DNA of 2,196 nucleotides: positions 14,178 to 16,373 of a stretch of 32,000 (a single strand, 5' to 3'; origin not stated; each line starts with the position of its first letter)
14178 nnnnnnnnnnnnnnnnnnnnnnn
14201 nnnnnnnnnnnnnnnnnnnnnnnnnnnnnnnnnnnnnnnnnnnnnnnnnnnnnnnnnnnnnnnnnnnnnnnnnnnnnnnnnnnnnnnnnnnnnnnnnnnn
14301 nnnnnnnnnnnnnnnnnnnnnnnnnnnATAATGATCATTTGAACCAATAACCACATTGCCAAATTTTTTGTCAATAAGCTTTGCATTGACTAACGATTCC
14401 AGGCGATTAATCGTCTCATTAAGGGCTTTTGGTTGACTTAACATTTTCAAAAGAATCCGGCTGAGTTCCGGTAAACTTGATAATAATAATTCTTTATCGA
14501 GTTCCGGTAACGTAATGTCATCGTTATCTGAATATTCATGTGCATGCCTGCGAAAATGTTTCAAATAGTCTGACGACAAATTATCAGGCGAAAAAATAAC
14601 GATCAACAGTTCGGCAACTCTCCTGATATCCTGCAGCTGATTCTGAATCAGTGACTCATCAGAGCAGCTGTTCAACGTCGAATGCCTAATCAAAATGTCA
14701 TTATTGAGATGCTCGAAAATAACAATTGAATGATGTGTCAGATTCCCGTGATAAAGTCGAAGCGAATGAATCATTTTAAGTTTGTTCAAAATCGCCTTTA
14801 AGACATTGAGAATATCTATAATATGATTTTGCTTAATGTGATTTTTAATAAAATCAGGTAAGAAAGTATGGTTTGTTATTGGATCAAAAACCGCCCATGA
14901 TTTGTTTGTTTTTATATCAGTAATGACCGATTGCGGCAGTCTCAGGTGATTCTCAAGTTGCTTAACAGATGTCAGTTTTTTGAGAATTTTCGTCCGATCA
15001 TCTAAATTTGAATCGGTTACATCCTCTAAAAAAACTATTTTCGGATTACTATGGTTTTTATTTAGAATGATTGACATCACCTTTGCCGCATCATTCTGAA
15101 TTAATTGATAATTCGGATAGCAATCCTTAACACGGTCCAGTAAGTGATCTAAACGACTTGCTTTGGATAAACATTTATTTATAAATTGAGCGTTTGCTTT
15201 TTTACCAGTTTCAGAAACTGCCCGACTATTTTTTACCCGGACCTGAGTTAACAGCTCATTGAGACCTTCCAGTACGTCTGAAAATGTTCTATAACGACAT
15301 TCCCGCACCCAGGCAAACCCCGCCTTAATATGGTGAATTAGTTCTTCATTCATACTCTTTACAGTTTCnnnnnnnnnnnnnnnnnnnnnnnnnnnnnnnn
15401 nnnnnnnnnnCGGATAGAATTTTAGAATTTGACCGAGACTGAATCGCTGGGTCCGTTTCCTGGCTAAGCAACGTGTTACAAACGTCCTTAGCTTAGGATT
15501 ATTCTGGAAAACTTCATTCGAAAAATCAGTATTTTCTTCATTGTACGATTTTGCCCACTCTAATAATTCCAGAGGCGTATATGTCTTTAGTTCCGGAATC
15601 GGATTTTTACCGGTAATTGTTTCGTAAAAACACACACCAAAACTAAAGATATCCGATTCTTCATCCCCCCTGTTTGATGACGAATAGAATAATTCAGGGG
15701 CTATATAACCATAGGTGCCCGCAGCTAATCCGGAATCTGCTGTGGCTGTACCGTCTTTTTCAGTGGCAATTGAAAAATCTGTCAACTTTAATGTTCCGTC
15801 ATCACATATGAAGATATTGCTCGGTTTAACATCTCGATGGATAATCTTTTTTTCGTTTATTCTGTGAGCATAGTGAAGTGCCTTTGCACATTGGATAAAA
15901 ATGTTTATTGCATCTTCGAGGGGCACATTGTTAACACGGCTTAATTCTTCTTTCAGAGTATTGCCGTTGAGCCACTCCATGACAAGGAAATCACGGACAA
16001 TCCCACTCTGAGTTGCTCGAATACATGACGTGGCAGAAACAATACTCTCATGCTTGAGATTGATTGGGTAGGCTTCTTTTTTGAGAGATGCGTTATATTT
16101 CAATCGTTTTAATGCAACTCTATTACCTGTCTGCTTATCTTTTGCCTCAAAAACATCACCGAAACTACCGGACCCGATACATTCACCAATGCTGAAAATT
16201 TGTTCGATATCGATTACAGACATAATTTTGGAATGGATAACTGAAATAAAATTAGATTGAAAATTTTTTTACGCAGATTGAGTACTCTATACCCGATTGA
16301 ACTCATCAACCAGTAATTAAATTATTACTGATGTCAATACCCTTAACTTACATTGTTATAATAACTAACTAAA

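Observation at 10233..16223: Tandem-kinase receptor with non-canonical DFG motifs, a pseudokinase-like spacer and a three-module glycan-type ectodomain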

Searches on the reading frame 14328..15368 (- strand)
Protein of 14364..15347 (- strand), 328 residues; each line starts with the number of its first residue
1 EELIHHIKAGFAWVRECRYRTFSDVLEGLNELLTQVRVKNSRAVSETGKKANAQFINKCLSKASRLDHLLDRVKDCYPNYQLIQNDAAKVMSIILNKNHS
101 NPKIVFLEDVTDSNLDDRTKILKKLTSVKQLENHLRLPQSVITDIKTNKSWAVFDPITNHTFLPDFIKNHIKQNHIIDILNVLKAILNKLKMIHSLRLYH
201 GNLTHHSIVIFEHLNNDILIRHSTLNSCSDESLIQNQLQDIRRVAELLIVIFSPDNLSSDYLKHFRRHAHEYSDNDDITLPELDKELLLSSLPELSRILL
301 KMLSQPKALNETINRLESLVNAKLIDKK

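Call 14: search_protein_families(library=pfam, proteins=[window:14364-15347:-], max_evalue=10)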
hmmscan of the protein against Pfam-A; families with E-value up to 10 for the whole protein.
seq(328 aa): 2 families
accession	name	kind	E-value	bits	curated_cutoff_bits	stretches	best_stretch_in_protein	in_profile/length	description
PF09454.15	Vps23_core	-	0.043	14.2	26.8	1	294-326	8-40/64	Vps23 core domain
PF24235.1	RHG29_45_N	-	1.4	9.6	27.7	1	170-199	34-63/108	Rho GTPase-activating protein 29/45 N-terminal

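Call 20: search_solved_structures(query=A2, max_evalue=10, show_alignments=2)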
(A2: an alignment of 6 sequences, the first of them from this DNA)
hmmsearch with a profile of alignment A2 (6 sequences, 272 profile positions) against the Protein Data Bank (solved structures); distinct sequences matched with E-value up to 10: 125 (the best 60 are shown).
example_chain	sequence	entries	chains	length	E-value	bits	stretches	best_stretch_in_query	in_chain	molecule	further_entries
7s46_A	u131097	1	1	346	0.00043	22.6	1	89-173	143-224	Isoform 2 of Serine/threonine-protein kinase PAK 4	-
7s47_A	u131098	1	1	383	0.00053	22.3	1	89-173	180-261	Integrin beta-5, Isoform 2 of Serine/threonine-protein kinase PAK 4 chimera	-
2q0n_A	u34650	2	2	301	0.00075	21.8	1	88-173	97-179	Serine/threonine-protein kinase PAK 4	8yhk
2cdz_A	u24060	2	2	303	0.00075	21.8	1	89-173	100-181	SERINE/THREONINE-PROTEIN KINASE PAK 4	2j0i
8ahg_A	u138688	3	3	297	0.00083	21.7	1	89-173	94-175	Serine/threonine-protein kinase PAK 4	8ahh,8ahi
5ved_A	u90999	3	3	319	0.00085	21.7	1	88-173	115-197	Serine/threonine-protein kinase PAK 4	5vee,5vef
5xvf_A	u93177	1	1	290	0.00086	21.6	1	88-173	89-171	Serine/threonine-protein kinase PAK 4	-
5xva_A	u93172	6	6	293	0.00088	21.6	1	88-173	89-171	Serine/threonine-protein kinase PAK 4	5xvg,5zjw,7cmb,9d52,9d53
4o0v_A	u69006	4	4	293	0.00088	21.6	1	88-173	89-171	Serine/threonine-protein kinase PAK 4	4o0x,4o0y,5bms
2x4z_A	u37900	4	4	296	0.00089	21.6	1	88-173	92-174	SERINE/THREONINE-PROTEIN KINASE PAK 4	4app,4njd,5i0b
2bva_A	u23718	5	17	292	0.00089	21.6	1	88-173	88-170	P21-ACTIVATED KINASE 4 | Serine/threonine-protein kinase PAK 4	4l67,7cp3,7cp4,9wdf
4xbu_A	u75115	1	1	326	0.0009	21.6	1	88-173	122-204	Serine/threonine-protein kinase PAK 4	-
4fif_A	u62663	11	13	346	0.001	21.4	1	89-173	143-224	Serine/threonine-protein kinase PAK 4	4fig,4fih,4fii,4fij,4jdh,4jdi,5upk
4xbr_A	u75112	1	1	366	0.0011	21.2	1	88-173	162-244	Protein FAM212A,Serine/threonine-protein kinase PAK 4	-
4fie_A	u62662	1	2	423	0.0015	20.8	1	89-173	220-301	Serine/threonine-protein kinase PAK 4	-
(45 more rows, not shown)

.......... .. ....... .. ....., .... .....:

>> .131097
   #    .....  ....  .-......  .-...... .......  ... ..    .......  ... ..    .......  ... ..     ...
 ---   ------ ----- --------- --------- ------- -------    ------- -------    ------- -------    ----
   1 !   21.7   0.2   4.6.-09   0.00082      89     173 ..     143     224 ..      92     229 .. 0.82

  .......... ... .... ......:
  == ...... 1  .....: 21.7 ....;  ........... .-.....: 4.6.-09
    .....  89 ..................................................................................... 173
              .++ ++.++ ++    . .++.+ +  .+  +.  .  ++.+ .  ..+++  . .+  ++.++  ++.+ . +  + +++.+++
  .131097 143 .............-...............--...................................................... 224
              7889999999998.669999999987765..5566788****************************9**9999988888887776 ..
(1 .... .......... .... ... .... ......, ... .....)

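Call 41: find_homologous_proteins(query=A2, max_evalue=0.01)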
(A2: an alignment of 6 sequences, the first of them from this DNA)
Query A2 (6 sequences): 8000 candidates shared short words with the query, none scored E <= 0.01.

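Call 47: search_solved_structures(query=A5, max_evalue=1, show_alignments=2)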
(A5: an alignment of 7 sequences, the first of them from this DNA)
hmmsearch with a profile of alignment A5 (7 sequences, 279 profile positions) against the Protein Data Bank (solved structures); distinct sequences matched with E-value up to 1: 430 (the best 60 are shown).
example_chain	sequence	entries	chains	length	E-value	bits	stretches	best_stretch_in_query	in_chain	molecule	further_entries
7s46_A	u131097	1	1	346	0.00013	24.3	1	86-170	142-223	Isoform 2 of Serine/threonine-protein kinase PAK 4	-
7s47_A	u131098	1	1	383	0.00016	24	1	86-170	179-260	Integrin beta-5, Isoform 2 of Serine/threonine-protein kinase PAK 4 chimera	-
8ahg_A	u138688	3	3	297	0.00029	23.1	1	82-170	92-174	Serine/threonine-protein kinase PAK 4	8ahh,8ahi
5xvf_A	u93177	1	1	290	0.0003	23.1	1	86-170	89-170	Serine/threonine-protein kinase PAK 4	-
2bva_A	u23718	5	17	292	0.0003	23.1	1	86-170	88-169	P21-ACTIVATED KINASE 4 | Serine/threonine-protein kinase PAK 4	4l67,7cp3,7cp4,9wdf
5xva_A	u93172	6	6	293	0.0003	23.1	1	86-170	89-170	Serine/threonine-protein kinase PAK 4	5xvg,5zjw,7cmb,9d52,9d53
4o0v_A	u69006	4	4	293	0.0003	23.1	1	86-170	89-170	Serine/threonine-protein kinase PAK 4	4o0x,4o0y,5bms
2q0n_A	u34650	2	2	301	0.00031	23.1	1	86-170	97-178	Serine/threonine-protein kinase PAK 4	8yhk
2x4z_A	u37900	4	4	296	0.00031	23.1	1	86-170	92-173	SERINE/THREONINE-PROTEIN KINASE PAK 4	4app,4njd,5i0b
2cdz_A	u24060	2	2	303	0.00031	23.1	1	86-170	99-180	SERINE/THREONINE-PROTEIN KINASE PAK 4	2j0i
5ved_A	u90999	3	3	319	0.00035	22.9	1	86-170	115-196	Serine/threonine-protein kinase PAK 4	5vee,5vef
4xbu_A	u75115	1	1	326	0.00036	22.8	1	86-170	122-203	Serine/threonine-protein kinase PAK 4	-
4fif_A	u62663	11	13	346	0.00041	22.7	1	86-170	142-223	Serine/threonine-protein kinase PAK 4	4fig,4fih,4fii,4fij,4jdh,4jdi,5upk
4xbr_A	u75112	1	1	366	0.00045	22.5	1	86-170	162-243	Protein FAM212A,Serine/threonine-protein kinase PAK 4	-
4fie_A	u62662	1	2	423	0.00058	22.2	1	86-170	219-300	Serine/threonine-protein kinase PAK 4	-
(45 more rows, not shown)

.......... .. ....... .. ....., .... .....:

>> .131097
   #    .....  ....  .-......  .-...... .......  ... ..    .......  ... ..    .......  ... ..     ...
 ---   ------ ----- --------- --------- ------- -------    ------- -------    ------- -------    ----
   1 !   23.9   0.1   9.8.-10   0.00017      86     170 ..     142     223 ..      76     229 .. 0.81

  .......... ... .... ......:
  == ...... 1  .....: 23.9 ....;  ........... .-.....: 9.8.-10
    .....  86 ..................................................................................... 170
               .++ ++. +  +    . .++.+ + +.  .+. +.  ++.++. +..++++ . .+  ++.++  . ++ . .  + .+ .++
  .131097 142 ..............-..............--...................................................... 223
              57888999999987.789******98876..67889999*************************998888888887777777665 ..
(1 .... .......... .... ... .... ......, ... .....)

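Call 52: predict_structure(alignment_id=A5)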
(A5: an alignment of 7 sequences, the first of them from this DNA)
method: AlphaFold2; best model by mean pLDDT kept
length: 281 residues; sequences in the alignment: 7
mean_pLDDT: 74.9   pTM: 0.75
mean pLDDT of the five models: 74.9, 73.5, 72.0, 70.5, 70.3
residues with pLDDT >= 90: 39; 70-90: 156; 50-70: 59; < 50: 27
segments of 3 or more residues with pLDDT < 50: 1-3, 218-220, 265-281
pLDDT, mean of each block of 10 residues (from residue 1): 55 67 67 72 78 68 85 87 77 83 89 82 93 91 85 89 71 88 91 71 72 51 55 79 83 88 54 33 33
secondary structure, 60 per line:
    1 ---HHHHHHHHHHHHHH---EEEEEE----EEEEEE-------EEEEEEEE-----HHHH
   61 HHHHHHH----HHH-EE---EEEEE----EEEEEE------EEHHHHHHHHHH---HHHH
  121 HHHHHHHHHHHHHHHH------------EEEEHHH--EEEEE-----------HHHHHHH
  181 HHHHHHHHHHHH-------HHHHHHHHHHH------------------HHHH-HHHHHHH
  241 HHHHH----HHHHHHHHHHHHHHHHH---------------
elements in order: H4-17 E21-26 E31-36 E44-51 H57-67 E81-85 E90-95 H104-113 H117-136 E149-152 E158-162 H174-192 H200-210 H229-232 H234-245 H250-266

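Call 56: fold_search(model_id=the predicted structure, library=pdb)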
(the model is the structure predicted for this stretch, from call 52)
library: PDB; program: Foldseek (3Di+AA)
matches with E <= 10: 1948; with E <= 0.001: 1210
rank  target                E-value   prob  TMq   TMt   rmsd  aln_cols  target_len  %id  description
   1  4cyj_D                1.9e-06  1.00  0.53  0.39   9.3       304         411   13  Chaetomium thermophilum Pan2:Pan3 complex (released 2014-06-11)
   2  8ba2                  2.2e-06  1.00  0.53  0.54   6.8       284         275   15  Crystal structure of JAK2 JH2-V617F in complex with Z902-A1 (released 2023-02-01)
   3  4cyi_D                2.4e-06  1.00  0.55  0.40   6.0       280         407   13  Chaetomium thermophilum Pan3 (released 2014-06-11)
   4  4cyj_A                2.5e-06  1.00  0.54  0.40   6.3       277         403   13  Chaetomium thermophilum Pan2:Pan3 complex (released 2014-06-11)
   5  7cc2_B                2.5e-06  1.00  0.51  0.53   6.6       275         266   13  Strategic design of catalytic lysine-targeting reversible covalent BCR-ABL Inhibitors (released 2021-06-09)
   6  4cyj_C                3.5e-06  1.00  0.53  0.39   6.3       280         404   13  Chaetomium thermophilum Pan2:Pan3 complex (released 2014-06-11)
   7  1zyd_A                3.5e-06  1.00  0.50  0.52   6.8       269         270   14  Crystal Structure of eIF2alpha Protein Kinase GCN2: Wild-Type Complexed with ATP. (released 2005-06-21)
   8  3zfm                  3.9e-06  1.00  0.48  0.53   6.8       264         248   14  Crystal structure of EphB2 (released 2014-01-08)
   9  5yu9_B                4.4e-06  1.00  0.52  0.49   8.5       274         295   11  Crystal structure of EGFR 696-1022 T790M in complex with Ibrutinib (released 2017-12-27)
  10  8bm2_A                4.4e-06  1.00  0.50  0.47   8.7       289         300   11  Crystal structure of JAK2 JH1 in complex with gandotinib (released 2023-11-22)
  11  4cyi_B                5.4e-06  1.00  0.54  0.40   6.1       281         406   13  Chaetomium thermophilum Pan3 (released 2014-06-11)
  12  9nd3                  5.8e-06  1.00  0.53  0.54   6.5       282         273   16  JAK2 pseudokinase domain in complex with diaminotriazole inhibitor (released 2025-11-05)
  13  4bwk_A                5.8e-06  1.00  0.54  0.41   9.7       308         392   13  Structure of Neurospora crassa PAN3 pseudokinase (released 2013-08-21)
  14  4cyi_F                6.1e-06  1.00  0.53  0.39   6.3       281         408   14  Chaetomium thermophilum Pan3 (released 2014-06-11)
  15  2j0m_B                6.8e-06  1.00  0.50  0.54   7.2       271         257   13  Crystal structure a two-chain complex between the FERM and kinase domains of focal adhesion kinase. (released 2007-07-03)
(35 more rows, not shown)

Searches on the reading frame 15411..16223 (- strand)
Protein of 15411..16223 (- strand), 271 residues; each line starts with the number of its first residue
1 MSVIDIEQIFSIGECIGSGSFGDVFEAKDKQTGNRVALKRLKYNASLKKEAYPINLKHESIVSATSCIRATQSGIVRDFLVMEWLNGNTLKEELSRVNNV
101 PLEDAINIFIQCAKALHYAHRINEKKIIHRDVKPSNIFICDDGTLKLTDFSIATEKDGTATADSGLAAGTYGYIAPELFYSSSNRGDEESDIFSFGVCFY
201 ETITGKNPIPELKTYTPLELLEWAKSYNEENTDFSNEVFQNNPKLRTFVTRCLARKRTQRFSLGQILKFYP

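Call 57: search_solved_structures(query=window:15411-16223:-, max_evalue=1e-20, show_alignments=2)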
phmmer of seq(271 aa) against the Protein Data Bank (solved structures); distinct sequences matched with E-value up to 1e-20: 133 (the best 60 are shown).
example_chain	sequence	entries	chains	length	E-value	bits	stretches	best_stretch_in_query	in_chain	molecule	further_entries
4ow8_A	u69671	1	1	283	1.8e-27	99.8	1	12-209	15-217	Serine/threonine-protein kinase PknA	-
9tmq_A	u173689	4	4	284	1.8e-27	99.8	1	12-209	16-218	Serine/threonine-protein kinase PknA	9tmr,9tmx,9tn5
6b2q_A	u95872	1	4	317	2.5e-27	99.3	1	12-209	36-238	Serine/threonine-protein kinase PknA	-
4x3f_A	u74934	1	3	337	3e-27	99.1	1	12-209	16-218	Serine/threonine-protein kinase PknA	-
4l52_A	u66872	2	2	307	1.5e-24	90.2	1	3-269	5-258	Mitogen-activated protein kinase kinase kinase 7, TGF-beta-activated kinase 1 and MAP3K7-b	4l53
2eva_A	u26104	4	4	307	1.5e-24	90.2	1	3-269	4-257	TAK1 kinase - TAB1 chimera fusion protein | MITOGEN-ACTIVATED PROTEIN KINASE KINASE KINASE 7, TGF-BETA-ACTIVATED KINASE 1 AND MAP3K7-B | Mitogen-activated prote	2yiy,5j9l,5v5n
4o91_A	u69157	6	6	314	1.6e-24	90.1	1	3-269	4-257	Mitogen-activated protein kinase kinase kinase 7/TGF-beta-activated kinase 1 and MAP3K7-bi | TAK1 kinase - TAB1 chimera fusion protein | Mitogen-activated prote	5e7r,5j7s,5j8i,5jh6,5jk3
4gs6_A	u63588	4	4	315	1.6e-24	90.1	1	3-269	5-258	Tak1-Tab1 fusion protein | Mitogen-activated protein kinase kinase kinase 7, TGF-beta-activated kinase 1 and MAP3K7-b | Mitogen-activated protein kinase kinase 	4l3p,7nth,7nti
9fpd_A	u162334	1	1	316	1.6e-24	90.1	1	3-269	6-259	Mitogen-activated protein kinase kinase kinase 7,TGF-beta-activated kinase 1 and MAP3K7-bi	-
5gjd_A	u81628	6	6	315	1.7e-24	90.1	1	3-269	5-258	TAK1 kinase - TAB1 chimera fusion protein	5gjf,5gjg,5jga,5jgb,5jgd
8gw3_A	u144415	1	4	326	2.4e-24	89.5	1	5-269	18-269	Mitogen-activated protein kinase kinase kinase 7, TGF-beta-activated kinase 1 and MAP3K7-b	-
3og7_A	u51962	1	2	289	3.3e-24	89.1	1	10-267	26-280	AKAP9-BRAF fusion protein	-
7p3v_A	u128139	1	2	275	3.9e-24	88.9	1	10-267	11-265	Serine/threonine-protein kinase B-raf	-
4cqe_A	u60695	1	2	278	4.1e-24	88.8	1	10-267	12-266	SLC45A3-BRAF FUSION PROTEIN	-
5jrq_A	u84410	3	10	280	4.1e-24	88.8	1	10-267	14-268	Serine/threonine-protein kinase B-raf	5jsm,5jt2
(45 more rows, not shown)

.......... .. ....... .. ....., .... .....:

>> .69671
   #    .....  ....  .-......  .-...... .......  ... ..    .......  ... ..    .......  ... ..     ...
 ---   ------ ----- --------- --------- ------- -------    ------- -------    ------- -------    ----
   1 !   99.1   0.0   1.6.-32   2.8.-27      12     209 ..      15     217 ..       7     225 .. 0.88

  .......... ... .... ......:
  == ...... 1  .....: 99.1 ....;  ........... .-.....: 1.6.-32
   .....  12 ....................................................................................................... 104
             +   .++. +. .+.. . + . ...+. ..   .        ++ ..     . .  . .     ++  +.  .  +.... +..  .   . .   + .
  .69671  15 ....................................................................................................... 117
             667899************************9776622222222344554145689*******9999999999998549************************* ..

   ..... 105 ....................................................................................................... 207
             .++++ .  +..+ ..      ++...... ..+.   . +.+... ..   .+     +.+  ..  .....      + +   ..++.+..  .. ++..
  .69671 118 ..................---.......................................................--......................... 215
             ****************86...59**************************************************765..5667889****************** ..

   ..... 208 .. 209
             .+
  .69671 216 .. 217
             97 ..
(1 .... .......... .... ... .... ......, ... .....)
